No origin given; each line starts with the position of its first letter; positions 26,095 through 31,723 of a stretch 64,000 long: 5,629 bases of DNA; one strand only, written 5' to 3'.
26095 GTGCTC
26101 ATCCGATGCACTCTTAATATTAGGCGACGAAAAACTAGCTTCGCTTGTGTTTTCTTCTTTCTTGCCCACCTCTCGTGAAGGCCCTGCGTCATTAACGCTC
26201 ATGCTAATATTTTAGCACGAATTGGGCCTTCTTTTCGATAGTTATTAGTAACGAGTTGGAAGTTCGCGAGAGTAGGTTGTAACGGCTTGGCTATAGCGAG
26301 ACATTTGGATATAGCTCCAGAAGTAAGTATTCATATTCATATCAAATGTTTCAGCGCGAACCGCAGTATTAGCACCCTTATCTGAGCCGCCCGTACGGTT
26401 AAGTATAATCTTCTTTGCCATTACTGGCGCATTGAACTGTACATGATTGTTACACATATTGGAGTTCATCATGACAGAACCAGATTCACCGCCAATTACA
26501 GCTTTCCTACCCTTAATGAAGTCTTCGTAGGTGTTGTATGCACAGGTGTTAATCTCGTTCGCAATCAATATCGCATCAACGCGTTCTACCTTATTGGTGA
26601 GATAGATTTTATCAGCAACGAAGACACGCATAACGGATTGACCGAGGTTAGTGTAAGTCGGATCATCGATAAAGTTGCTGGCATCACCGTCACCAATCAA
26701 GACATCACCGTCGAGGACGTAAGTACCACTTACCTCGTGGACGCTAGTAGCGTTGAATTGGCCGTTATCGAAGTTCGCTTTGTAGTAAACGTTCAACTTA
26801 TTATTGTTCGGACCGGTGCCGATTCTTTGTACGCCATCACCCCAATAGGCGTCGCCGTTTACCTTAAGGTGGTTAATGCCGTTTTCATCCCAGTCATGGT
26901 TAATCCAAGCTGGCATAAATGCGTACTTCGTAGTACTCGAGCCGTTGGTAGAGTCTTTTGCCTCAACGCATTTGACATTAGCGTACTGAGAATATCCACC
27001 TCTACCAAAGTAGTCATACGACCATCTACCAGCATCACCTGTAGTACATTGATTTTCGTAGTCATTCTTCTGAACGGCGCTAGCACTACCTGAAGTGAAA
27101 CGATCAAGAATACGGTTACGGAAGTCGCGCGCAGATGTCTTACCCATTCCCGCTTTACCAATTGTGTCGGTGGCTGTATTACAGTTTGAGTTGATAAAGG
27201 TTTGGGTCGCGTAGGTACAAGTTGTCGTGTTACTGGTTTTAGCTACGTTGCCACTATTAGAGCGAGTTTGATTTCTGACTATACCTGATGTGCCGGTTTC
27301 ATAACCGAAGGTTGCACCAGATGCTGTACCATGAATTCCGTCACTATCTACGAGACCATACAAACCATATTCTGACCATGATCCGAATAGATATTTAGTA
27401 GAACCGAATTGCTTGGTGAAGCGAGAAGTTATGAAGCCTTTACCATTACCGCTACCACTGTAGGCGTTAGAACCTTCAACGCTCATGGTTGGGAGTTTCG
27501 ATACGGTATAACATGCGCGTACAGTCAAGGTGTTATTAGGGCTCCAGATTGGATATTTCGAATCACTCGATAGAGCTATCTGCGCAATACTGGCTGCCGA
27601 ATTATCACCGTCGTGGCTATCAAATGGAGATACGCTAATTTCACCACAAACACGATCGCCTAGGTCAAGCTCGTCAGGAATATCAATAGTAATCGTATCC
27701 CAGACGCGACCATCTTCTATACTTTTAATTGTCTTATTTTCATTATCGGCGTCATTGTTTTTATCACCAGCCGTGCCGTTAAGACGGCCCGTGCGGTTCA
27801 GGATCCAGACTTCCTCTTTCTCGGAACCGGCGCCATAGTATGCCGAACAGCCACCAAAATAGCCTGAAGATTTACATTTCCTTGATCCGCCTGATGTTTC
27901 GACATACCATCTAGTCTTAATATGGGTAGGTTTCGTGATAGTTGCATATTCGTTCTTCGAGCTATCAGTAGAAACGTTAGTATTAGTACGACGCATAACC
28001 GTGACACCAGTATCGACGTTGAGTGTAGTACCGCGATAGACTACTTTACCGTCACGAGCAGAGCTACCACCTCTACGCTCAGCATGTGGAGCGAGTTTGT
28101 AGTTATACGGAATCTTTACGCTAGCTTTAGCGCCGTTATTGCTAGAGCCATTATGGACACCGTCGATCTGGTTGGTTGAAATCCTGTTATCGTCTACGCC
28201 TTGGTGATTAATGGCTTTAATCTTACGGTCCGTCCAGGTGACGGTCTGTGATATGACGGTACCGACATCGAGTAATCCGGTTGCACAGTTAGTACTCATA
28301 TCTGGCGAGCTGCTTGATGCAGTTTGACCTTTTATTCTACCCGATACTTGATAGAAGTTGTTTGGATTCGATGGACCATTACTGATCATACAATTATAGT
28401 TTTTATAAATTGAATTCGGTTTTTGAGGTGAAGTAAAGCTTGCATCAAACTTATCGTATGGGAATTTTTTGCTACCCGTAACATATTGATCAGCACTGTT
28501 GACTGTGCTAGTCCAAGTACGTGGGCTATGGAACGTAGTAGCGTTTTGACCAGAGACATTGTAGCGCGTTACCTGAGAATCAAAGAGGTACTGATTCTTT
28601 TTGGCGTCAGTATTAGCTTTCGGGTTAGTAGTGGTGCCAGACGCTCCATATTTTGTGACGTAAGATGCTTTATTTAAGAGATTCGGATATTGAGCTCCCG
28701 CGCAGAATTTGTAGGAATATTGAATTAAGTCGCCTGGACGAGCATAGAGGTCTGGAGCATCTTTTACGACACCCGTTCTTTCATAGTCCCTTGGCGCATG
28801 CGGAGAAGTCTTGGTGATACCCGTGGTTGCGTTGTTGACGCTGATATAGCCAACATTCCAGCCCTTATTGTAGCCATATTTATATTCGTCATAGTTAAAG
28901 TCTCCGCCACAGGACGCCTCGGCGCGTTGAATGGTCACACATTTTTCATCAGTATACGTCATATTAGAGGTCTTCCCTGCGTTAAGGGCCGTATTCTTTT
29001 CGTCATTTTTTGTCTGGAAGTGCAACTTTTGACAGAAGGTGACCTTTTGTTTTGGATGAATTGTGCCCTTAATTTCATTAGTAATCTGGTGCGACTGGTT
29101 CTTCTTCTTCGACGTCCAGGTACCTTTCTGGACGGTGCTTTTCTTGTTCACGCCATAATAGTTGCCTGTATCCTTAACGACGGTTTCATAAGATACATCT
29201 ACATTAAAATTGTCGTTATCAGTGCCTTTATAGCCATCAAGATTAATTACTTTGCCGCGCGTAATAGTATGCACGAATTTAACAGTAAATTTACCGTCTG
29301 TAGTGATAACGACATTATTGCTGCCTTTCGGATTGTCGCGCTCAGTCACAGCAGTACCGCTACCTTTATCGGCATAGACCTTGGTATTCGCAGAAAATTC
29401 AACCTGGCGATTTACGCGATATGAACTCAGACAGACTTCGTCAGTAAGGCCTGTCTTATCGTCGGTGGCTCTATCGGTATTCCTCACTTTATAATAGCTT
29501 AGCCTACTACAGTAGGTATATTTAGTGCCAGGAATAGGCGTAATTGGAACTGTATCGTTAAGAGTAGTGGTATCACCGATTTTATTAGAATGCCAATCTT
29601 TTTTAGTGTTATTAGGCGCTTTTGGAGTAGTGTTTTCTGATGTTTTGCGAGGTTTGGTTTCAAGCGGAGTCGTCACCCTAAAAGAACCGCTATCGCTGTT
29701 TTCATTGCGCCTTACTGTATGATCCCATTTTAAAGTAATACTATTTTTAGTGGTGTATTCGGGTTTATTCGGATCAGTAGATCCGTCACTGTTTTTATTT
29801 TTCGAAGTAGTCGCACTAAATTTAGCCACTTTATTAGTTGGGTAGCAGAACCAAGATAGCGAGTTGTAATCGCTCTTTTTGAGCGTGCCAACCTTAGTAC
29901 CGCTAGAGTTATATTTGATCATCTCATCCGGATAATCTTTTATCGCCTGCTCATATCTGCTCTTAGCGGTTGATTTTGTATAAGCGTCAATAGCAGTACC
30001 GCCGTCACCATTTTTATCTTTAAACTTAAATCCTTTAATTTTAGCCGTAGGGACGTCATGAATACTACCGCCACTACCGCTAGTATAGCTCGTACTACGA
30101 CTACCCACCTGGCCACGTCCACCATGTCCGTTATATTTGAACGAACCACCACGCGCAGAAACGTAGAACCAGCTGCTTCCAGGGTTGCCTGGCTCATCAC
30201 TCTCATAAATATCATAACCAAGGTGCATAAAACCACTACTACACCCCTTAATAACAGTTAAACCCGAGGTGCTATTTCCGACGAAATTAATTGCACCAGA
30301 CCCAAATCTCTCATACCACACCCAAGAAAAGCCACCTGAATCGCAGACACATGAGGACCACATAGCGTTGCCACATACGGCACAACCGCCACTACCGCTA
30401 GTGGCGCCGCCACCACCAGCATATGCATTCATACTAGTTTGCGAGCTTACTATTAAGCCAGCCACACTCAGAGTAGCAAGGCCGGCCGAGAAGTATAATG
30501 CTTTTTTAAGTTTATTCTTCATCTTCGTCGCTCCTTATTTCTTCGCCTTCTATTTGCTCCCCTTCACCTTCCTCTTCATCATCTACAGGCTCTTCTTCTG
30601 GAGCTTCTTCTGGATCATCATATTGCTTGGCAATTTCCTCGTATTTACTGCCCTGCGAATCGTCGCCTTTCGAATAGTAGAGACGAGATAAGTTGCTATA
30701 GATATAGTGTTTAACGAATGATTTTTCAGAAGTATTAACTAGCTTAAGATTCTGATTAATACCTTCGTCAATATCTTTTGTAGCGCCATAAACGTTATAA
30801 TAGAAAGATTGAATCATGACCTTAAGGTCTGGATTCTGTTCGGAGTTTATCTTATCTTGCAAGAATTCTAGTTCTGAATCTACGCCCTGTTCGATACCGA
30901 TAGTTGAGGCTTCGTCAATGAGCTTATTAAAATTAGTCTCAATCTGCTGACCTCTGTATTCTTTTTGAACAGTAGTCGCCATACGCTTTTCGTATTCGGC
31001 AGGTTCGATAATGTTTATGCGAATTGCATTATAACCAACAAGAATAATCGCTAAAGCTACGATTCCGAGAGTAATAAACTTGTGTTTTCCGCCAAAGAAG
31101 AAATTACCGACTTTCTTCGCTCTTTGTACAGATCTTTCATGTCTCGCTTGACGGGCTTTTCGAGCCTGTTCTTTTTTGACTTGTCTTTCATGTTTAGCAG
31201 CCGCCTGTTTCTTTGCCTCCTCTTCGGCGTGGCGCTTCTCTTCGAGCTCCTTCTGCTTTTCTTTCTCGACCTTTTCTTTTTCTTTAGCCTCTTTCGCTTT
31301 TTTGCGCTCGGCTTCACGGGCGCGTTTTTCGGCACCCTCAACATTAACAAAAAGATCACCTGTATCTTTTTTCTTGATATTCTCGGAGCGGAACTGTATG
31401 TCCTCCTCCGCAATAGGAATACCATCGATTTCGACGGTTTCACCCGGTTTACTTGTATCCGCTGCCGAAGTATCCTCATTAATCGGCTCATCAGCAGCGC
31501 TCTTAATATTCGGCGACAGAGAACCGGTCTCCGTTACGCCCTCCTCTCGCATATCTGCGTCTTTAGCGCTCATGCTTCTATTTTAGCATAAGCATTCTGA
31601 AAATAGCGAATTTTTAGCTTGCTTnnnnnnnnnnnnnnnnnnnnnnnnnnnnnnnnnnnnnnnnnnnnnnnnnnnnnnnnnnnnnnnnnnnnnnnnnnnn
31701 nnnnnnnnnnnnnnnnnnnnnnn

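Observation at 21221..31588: The partner-plus-giant cassette is tandemly duplicated, promoter included, with diverged N-terminal halves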

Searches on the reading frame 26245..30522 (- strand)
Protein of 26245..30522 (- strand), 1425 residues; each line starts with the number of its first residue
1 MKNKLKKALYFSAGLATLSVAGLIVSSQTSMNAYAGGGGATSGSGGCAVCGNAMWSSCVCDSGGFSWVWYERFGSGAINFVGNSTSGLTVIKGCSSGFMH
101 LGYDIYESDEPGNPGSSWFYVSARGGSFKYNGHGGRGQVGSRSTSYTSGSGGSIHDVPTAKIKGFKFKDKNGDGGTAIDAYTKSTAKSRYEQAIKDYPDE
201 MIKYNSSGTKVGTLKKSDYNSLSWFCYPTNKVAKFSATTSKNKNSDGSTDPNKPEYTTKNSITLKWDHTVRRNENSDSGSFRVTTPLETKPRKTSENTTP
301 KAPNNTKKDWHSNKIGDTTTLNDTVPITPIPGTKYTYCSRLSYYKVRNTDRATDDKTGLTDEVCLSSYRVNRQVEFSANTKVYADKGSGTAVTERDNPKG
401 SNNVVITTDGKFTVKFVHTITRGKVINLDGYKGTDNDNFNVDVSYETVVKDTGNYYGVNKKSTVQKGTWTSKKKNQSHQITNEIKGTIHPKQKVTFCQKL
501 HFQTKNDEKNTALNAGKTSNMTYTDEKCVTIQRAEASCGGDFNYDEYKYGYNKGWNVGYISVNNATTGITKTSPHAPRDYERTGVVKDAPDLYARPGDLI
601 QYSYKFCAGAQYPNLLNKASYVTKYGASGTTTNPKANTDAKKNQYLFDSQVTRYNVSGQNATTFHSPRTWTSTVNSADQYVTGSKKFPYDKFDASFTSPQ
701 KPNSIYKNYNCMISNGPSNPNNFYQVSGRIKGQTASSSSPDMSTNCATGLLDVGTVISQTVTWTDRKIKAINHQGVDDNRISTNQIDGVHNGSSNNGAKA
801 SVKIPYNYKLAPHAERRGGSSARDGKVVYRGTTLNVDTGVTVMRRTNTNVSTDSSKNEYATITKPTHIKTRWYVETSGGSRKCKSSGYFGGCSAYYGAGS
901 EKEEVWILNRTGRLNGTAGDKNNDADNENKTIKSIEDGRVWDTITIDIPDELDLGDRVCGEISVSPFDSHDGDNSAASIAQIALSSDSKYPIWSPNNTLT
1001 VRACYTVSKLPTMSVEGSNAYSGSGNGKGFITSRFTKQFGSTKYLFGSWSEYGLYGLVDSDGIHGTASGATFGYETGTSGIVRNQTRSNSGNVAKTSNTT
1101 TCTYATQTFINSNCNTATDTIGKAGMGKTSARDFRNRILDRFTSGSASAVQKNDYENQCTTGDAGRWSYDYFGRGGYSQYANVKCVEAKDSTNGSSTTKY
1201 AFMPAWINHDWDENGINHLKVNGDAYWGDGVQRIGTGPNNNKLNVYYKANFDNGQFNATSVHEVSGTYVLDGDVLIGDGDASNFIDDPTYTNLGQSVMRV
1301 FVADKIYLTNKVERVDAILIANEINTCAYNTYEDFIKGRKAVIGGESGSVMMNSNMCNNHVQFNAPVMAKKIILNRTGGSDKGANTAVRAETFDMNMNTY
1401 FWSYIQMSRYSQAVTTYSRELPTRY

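Call 9: search_protein_families(library=pfam, proteins=[window:26245-30522:-], max_evalue=0.01)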
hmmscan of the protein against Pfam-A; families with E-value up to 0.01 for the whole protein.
window:26245-30522:- (1425 aa): 0 families

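Call 10: search_protein_families(library=ncbifam, proteins=[window:26245-30522:-], max_evalue=0.01)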
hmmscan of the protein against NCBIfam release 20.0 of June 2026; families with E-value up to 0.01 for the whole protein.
window:26245-30522:- (1425 aa): 0 families

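Call 11: find_homologous_proteins(query=window:26245-30522:-)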
Query window:26245-30522:- (1425 aa): 2 proteins with E <= 0.001 among 8000 candidates.
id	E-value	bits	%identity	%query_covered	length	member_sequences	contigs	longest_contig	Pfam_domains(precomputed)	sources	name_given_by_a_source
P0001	0.0e+0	2785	85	100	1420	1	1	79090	-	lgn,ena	-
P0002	6.3e-274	930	41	100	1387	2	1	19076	-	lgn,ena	-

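Call 12: search_solved_structures(query=window:26245-30522:-, max_evalue=1)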
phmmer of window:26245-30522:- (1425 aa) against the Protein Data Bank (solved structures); distinct sequences matched with E-value up to 1: 0.

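Call 15: find_encoding_contigs(protein=P0001, flank=10000, max_places=3)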
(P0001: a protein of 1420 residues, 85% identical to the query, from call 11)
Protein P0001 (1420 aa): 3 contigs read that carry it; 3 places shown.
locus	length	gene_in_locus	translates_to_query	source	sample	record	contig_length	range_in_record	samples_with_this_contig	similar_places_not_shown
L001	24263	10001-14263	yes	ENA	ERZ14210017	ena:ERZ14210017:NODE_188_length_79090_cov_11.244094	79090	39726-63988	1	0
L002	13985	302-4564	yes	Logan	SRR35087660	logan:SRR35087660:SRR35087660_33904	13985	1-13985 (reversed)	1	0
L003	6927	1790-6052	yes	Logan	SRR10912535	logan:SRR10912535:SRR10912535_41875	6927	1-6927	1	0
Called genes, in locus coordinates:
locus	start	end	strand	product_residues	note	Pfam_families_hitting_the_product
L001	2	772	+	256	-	PF00398:RrnaAD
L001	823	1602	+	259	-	-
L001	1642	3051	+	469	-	PF00133:tRNA-synt_1, PF01406:tRNA-synt_1e (weak), PF09334:tRNA-synt_1g, PF00133:tRNA-synt_1, PF01406:tRNA-synt_1e (weak)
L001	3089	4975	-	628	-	PF00884:Sulfatase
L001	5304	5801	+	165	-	-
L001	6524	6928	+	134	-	PF02367:TsaE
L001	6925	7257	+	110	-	PF00814:TsaD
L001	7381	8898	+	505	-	PF12072:RNase_Y_N, PF13083:KH_KhpA-B (faint), PF00013:KH_1 (weak), PF08668:HDOD (faint), PF01966:HD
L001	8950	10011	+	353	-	-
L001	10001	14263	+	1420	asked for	-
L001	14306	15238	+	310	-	PF28211:GlpR (faint)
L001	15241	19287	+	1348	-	-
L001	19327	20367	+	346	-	-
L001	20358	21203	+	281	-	-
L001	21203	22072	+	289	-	-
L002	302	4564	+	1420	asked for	-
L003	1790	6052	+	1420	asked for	-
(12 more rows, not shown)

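Call 16: find_encoding_contigs(protein=P0002, flank=10000, max_places=3)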
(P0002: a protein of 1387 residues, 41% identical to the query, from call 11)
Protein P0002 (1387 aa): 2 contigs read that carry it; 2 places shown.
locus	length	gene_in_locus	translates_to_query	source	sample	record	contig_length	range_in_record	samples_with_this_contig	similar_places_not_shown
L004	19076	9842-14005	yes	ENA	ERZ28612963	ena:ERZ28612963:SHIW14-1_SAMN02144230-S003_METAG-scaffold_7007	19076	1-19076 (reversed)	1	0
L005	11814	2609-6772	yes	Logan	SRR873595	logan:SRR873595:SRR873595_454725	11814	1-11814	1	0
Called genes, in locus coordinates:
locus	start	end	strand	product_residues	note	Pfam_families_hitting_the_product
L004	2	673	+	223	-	?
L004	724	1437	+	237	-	-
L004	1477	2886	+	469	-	PF00133:tRNA-synt_1, PF01406:tRNA-synt_1e, PF09334:tRNA-synt_1g, PF00133:tRNA-synt_1, PF01406:tRNA-synt_1e (weak)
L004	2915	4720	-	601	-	PF00884:Sulfatase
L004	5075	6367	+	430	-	PF03772:Competence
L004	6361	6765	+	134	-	PF02367:TsaE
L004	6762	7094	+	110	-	PF00814:TsaD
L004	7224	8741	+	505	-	PF12072:RNase_Y_N, PF13083:KH_KhpA-B (faint), PF00013:KH_1 (weak), PF08668:HDOD (faint), PF01966:HD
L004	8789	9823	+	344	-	-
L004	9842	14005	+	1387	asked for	-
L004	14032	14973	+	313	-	-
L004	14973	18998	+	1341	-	-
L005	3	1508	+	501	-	?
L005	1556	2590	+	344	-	-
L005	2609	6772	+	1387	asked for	-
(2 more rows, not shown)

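Call 31: search_protein_families(library=pfam, proteins=[window:26245-30522:-], max_evalue=10)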
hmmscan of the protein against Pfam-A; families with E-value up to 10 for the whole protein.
window:26245-30522:- (1425 aa): 0 families

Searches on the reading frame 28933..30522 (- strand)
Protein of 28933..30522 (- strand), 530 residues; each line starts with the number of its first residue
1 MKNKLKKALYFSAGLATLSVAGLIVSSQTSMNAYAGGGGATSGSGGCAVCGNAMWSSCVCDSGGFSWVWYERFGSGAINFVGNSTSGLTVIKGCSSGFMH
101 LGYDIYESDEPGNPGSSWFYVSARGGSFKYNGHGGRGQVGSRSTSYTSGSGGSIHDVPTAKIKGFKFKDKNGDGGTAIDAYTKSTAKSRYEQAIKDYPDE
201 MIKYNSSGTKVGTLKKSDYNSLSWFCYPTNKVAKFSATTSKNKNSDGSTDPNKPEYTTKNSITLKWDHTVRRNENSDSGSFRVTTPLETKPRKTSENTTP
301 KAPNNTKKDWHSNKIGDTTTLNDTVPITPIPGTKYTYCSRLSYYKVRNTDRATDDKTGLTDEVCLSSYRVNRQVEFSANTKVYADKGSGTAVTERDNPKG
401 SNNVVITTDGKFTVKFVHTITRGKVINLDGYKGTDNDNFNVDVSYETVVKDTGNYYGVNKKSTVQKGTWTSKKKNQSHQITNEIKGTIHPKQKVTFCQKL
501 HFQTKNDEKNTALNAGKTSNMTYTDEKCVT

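Call 65: find_homologous_proteins(query=window:28933-30522:-)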
Query window:28933-30522:- (530 aa): 1 proteins with E <= 0.001 among 8000 candidates.
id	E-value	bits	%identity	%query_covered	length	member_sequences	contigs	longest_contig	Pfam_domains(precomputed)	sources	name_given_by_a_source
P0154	7.8e-84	300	41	88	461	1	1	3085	-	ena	-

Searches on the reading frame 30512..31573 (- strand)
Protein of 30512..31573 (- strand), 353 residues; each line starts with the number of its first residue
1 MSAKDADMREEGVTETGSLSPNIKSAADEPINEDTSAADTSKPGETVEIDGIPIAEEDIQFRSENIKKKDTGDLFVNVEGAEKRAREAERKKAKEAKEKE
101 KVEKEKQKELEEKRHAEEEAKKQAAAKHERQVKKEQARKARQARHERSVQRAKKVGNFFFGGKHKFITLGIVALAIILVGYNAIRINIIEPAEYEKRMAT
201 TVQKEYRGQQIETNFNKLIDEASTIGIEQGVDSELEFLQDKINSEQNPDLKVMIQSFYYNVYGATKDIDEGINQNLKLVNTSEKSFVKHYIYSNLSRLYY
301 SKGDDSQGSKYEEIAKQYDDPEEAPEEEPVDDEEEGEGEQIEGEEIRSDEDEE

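Call 9: search_protein_families(library=pfam, proteins=[window:30512-31573:-], max_evalue=0.01)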
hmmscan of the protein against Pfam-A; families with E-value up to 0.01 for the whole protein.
window:30512-31573:- (353 aa): 0 families

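Call 10: search_protein_families(library=ncbifam, proteins=[window:30512-31573:-], max_evalue=0.01)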
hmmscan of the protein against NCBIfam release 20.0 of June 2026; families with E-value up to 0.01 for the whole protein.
window:30512-31573:- (353 aa): 1 family
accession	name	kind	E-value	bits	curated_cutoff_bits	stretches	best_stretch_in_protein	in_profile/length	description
NF007065.0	PRK09510.1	equivalog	5.3e-05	22.4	213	1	63-153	134-224/387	cell envelope integrity protein TolA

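Call 31: search_protein_families(library=pfam, proteins=[window:30512-31573:-], max_evalue=10)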
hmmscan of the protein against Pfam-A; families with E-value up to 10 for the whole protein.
window:30512-31573:- (353 aa): 14 families
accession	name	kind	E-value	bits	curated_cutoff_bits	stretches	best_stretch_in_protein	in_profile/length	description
PF13203.12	DUF2201_N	-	0.055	13.5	23.2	1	25-157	89-209/271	Putative metallopeptidase domain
PF11744.14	ALMT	-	0.17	11.2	20.6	1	70-149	348-429/471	Aluminium activated malate transporter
PF03839.21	Sec62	-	0.18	12.1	27.8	1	89-150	9-85/191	Translocation protein Sec62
PF07168.17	Ureide_permease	-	0.31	10.2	27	1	90-188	127-218/359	Ureide permease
PF12519.14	MDM10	-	0.41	9.9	25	1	100-149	328-377/442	Mitochondrial distribution and morphology protein 10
PF07246.16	Phlebovirus_NSM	-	0.5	10.2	27.2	1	62-147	116-196/264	Phlebovirus nonstructural protein NS-M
PF06459.17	RR_TM4-6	-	1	9.5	25.1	1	13-154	10-154/277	Ryanodine Receptor TM 4-6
PF15748.10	CCSAP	-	1.1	9.6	27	1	71-153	94-171/260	Centriole, cilia and spindle-associated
PF24871.1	Piezo_TM1-24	-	1.1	8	28.8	1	88-153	319-388/682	Piezo TM1-24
PF12722.12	Hid1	-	1.3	7.6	22.5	1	72-145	586-674/812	High-temperature-induced dauer-formation protein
PF01080.22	Presenilin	-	2.3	7.3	34.3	1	79-150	253-325/408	Presenilin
PF11443.14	DUF2828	-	5.2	6.3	29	1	92-154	133-187/405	Domain of unknown function (DUF2828)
PF16962.11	ABC_export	-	5.8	5.7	29.7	1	105-179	299-355/531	Putative ABC exporter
PF03666.18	NPR3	-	6.3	5.9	27.5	0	71-147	49-113/456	Nitrogen Permease regulator of amino acid transport activity 3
